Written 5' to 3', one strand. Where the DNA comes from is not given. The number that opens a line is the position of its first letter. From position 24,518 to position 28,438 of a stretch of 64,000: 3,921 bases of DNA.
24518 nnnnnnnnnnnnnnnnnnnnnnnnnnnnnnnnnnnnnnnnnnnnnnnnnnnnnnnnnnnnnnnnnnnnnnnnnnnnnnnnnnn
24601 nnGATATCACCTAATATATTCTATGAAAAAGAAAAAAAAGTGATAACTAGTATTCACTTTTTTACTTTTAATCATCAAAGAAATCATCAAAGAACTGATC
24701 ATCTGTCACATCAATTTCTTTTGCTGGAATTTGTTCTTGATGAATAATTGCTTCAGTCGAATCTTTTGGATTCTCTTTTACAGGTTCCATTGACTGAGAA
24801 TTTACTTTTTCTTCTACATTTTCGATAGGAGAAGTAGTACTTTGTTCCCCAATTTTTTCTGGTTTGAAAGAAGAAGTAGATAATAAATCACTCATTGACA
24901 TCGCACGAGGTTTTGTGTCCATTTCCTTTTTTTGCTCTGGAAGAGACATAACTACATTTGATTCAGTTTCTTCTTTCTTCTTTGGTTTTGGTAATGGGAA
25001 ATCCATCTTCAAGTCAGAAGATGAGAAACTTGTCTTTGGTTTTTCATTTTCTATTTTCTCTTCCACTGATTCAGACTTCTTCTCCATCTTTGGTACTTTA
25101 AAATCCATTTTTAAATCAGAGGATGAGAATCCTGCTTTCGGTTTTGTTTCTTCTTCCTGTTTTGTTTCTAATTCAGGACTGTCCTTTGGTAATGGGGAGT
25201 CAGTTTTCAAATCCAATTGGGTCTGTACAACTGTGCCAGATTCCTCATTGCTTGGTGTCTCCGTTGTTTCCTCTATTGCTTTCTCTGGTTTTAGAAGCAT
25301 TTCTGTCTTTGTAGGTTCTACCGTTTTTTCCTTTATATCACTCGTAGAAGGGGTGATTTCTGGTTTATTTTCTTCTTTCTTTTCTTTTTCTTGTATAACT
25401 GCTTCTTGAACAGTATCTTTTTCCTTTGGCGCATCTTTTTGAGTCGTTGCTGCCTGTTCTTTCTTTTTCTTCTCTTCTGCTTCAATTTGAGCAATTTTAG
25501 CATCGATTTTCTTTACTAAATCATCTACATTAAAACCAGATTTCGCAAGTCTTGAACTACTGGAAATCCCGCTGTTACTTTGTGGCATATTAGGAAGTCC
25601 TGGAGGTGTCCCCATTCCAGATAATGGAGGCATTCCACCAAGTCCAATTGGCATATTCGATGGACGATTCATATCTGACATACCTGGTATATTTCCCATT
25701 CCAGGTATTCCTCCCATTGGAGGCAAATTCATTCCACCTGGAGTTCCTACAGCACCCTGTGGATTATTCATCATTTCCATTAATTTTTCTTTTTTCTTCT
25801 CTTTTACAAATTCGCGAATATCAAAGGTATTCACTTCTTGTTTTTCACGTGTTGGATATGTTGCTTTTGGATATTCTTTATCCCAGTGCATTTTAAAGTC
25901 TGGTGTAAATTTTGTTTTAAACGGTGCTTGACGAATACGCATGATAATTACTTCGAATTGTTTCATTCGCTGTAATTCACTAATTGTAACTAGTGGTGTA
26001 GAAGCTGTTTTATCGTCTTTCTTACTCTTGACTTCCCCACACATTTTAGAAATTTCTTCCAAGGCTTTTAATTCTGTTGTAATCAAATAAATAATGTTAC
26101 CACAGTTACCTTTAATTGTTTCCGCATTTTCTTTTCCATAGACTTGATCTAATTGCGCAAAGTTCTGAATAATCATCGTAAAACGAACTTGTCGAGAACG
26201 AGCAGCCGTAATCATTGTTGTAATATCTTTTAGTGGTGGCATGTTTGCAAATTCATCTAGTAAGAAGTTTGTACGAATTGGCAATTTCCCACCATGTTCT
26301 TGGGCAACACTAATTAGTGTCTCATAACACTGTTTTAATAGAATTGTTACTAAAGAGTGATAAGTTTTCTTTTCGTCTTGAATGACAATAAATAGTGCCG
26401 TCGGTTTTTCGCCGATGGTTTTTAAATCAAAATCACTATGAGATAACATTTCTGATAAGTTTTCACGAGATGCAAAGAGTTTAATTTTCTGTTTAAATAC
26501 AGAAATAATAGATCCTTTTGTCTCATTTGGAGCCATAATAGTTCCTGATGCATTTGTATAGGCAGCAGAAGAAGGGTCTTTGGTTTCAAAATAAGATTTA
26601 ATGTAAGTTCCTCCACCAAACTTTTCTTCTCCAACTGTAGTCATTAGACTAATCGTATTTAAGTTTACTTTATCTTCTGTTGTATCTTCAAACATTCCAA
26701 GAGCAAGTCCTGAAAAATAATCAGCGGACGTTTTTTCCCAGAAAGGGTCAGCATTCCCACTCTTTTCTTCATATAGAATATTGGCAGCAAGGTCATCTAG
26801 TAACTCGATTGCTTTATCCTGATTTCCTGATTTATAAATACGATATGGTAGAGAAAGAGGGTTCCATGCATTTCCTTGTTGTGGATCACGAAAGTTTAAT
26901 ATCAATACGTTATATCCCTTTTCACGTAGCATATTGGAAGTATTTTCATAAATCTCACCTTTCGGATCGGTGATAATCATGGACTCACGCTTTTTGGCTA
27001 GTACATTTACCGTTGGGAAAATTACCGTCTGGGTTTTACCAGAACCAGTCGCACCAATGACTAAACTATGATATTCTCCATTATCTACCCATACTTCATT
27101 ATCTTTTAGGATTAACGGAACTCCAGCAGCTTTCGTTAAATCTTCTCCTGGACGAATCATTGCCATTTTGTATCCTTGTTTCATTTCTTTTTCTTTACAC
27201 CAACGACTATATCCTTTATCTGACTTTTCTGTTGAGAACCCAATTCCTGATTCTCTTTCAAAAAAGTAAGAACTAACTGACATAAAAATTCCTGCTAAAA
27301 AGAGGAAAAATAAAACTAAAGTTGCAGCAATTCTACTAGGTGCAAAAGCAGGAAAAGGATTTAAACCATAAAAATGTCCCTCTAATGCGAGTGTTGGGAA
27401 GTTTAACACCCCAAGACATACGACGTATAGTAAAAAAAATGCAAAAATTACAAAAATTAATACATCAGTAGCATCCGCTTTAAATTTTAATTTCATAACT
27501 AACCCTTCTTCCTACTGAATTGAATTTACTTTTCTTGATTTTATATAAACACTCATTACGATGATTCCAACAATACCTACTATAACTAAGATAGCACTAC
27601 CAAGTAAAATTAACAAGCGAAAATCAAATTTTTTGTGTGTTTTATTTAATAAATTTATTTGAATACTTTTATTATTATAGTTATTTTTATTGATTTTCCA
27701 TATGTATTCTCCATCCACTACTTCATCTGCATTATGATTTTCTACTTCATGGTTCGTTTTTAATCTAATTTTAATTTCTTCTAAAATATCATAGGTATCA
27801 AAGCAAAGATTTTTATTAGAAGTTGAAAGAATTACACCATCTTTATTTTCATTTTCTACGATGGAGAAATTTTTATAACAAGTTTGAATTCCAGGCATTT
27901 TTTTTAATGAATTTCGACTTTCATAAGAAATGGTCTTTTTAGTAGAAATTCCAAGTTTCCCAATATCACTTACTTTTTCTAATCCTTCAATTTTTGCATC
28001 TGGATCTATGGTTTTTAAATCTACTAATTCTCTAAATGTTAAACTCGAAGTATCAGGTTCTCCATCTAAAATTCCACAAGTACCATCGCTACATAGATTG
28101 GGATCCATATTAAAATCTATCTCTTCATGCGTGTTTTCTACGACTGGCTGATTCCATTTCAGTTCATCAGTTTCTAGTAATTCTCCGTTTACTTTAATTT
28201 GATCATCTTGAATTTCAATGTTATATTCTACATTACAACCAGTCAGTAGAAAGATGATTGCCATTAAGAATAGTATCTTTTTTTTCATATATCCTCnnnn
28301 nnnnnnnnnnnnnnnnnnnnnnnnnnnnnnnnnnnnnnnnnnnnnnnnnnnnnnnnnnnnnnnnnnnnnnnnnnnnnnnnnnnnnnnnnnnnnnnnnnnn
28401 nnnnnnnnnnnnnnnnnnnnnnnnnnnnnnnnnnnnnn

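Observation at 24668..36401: Orphan Gram-positive-type type IV secretion module embedded between core genes, with no relaxase, integrase or replication genes in view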

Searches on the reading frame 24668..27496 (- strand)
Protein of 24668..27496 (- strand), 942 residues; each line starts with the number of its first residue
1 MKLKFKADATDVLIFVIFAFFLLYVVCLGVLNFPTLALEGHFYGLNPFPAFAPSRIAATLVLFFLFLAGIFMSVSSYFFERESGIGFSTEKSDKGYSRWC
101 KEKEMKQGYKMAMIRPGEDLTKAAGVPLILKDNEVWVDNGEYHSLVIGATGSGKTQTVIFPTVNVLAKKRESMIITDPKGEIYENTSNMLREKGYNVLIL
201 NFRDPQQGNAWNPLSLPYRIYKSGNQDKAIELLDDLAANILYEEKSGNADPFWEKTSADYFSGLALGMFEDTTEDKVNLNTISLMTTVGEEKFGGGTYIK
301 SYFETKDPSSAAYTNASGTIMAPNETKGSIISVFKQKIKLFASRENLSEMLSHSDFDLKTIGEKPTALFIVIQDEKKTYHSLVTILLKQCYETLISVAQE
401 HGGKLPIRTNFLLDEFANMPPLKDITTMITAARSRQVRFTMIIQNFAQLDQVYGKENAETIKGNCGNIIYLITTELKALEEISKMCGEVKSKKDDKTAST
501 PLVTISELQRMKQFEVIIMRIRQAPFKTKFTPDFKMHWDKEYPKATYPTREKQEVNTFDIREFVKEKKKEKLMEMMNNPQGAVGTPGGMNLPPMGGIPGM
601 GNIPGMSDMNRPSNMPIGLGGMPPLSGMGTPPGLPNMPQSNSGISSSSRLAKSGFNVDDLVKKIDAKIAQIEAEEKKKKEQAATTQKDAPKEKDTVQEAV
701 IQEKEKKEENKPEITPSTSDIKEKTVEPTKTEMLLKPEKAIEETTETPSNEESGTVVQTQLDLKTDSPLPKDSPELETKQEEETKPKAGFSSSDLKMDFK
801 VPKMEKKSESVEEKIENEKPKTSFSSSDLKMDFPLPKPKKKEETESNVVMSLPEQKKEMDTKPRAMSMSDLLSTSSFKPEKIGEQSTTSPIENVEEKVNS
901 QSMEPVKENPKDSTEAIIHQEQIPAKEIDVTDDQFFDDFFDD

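Call 4: search_protein_families(library=pfam, proteins=[window:24668-27496:-], max_evalue=0.01)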
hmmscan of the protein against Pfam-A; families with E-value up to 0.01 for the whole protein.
window:24668-27496:- (942 aa): 5 families
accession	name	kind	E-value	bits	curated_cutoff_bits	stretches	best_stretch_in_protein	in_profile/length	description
PF02534.20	T4SS-DNA_transf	-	1.2e-59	202.8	20.1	1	133-498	35-394/468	Type IV secretory system Conjugative DNA transfer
PF12696.13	TraG-D_C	-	4.2e-25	88.5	22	1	409-499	2-92/126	TraM recognition site of TraD and TraG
PF10412.15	TrwB_AAD_bind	-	7.8e-25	88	20.5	1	141-499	15-336/387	Type IV secretion-system coupling protein DNA-binding domain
PF01935.23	DUF87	-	6.3e-05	23.6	23.2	1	142-190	24-69/220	Helicase HerA, central domain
PF00270.35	DEAD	-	0.0015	18.8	26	1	143-196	16-71/167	DEAD/DEAH box helicase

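Call 59: search_protein_families(library=ncbifam, proteins=[window:24668-27496:-], max_evalue=0.01)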
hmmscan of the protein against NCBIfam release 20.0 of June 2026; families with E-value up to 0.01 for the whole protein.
window:24668-27496:- (942 aa): 11 families
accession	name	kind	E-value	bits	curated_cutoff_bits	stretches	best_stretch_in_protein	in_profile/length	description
NF045973.1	conju_CD1115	equivalog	5e-92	309.1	250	1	129-529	11-431/442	VirD4-like conjugal transfer protein, CD1115 family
NF010424.0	PRK13850.1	equivalog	8.8e-23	80.4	681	1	53-500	54-482/670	type IV secretion system ATPase VirD4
NF010453.0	PRK13880.1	subfamily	6e-19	67.7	586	1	138-500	166-531/630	conjugal transfer coupling protein TraG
NF010472.0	PRK13897.1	equivalog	2.5e-16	59.4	728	1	86-490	113-489/657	type IV secretion system component VirD4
TIGR02759.1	TraD_Ftype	equivalog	6.6e-16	58.2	521.35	1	141-495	176-495/566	type IV conjugative transfer system coupling protein TraD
NF010394.0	PRK13822.1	subfamily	2.6e-15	56.2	443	1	138-500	221-571/643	conjugal transfer coupling protein TraG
TIGR02767.1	TraG-Ti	equivalog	3.6e-14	52.5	686.2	1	138-501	208-559/623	Ti-type conjugative transfer system protein TraG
NF010450.0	PRK13876.1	subfamily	1.4e-12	46.6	674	1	95-494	108-485/667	IncP-type conjugal transfer protein TraG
NF041326.1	Bacteroid_MobC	subfamily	3.3e-11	42.3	900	1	347-509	401-556/655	conjugal transfer protein MobC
TIGR03743.1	SXT_TraD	subfamily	2.6e-07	29.5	366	2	131-181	163-214/636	conjugative transfer system coupling protein TraD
NF041017.1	DNA_import_CedB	equivalog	0.00057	18.6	700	1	142-201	276-331/590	DNA import protein CedB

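Call 80: search_protein_families(library=padloc, proteins=[window:24668-27496:-], max_evalue=0.001)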
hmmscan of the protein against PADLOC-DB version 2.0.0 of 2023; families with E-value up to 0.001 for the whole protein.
window:24668-27496:- (942 aa): 2 families
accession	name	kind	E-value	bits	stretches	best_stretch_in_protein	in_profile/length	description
PDLC04140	mad8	-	1.6e-11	42.3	1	137-512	22-280/314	mads_8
PDLC04105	HerA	-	0.00019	18.2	1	143-218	168-238/576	-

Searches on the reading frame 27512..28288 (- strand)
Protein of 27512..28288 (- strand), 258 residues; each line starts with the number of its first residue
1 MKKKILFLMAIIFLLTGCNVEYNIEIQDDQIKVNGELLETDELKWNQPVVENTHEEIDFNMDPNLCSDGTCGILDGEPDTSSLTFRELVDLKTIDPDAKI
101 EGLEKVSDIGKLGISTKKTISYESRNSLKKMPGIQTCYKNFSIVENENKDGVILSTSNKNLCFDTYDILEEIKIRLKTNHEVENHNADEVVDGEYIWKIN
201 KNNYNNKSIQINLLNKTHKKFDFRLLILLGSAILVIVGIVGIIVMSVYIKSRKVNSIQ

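Call 4: search_protein_families(library=pfam, proteins=[window:27512-28288:-], max_evalue=0.01)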
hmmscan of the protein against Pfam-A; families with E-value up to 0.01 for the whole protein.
window:27512-28288:- (258 aa): 0 families

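Call 54: find_homologous_proteins(query=window:27512-28288:-, max_evalue=0.001)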
Query window:27512-28288:- (258 aa): 29 proteins with E <= 0.001 among 1013 candidates.
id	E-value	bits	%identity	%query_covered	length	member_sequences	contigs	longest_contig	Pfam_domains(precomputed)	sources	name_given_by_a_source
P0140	8.0e-164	561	100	100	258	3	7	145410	-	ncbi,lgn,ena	-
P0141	2.6e-151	520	90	100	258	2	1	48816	-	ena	-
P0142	3.0e-142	490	86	99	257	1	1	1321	-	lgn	-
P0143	2.2e-140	484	84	100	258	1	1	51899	-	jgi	-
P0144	1.3e-139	482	84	100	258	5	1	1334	-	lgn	-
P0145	6.2e-121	421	74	100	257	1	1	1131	-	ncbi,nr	ncbi:MAG: hypothetical protein K2I72_00420, partial [Bacilli bacterium]|nr:hypothetical protein [Bac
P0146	2.4e-119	415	70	100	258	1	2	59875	-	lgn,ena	-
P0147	2.6e-110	386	66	100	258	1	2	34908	-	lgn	-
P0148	8.7e-107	374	64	100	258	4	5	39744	-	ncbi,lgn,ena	-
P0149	4.7e-102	359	65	100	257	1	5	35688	-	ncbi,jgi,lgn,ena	-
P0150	1.0e-97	345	69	78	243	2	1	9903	-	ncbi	-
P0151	4.0e-93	329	61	100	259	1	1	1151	-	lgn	-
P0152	6.8e-91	322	59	100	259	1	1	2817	-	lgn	-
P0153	4.7e-85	303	56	100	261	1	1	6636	-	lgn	-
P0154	8.3e-84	299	56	100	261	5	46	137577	-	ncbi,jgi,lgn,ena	-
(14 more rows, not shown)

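Call 59: search_protein_families(library=ncbifam, proteins=[window:27512-28288:-], max_evalue=0.01)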
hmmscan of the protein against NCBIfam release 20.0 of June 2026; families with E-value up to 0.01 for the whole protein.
window:27512-28288:- (258 aa): 2 families
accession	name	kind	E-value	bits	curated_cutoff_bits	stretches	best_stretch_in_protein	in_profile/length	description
NF041193.1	lipo_SP0191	subfamily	0.0037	17.3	75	0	1-21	1-21/190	SP0191 family lipoprotein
NF041252.1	outer_memb_MapA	equivalog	0.0079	15.9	300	0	97-131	46-78/213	outer membrane lipoprotein MapA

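Call 61: predict_structure(alignment_id=A3)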
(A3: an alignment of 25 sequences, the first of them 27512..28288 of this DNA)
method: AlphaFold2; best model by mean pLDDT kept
length: 258 residues; sequences in the alignment: 25
mean_pLDDT: 78.8   pTM: 0.67
mean pLDDT of the five models: 78.8, 78.2, 78.0, 77.0, 75.7
residues with pLDDT >= 90: 95; 70-90: 96; 50-70: 32; < 50: 35
segments of 3 or more residues with pLDDT < 50: 1-16, 54-58, 72-80, 256-258
pLDDT, mean of each block of 10 residues (from residue 1): 43 54 93 92 81 50 54 46 81 82 88 92 90 83 88 94 85 95 96 95 95 86 67 84 77 52
secondary structure, 60 per line:
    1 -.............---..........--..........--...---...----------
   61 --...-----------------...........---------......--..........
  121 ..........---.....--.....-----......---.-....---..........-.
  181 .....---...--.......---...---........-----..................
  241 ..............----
elements in order: H2-14 E18-27 E30-39 E48-50 H85-93 E103-108 E111-121 H122-130 H134-137 E141-145 E151-156 H162-165 E169-178 E180-185 E189-191 E194-200 E210-217 H223-254

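Call 80: search_protein_families(library=padloc, proteins=[window:27512-28288:-], max_evalue=0.001)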
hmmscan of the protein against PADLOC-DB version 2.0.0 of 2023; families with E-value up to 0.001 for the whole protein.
window:27512-28288:- (258 aa): 0 families
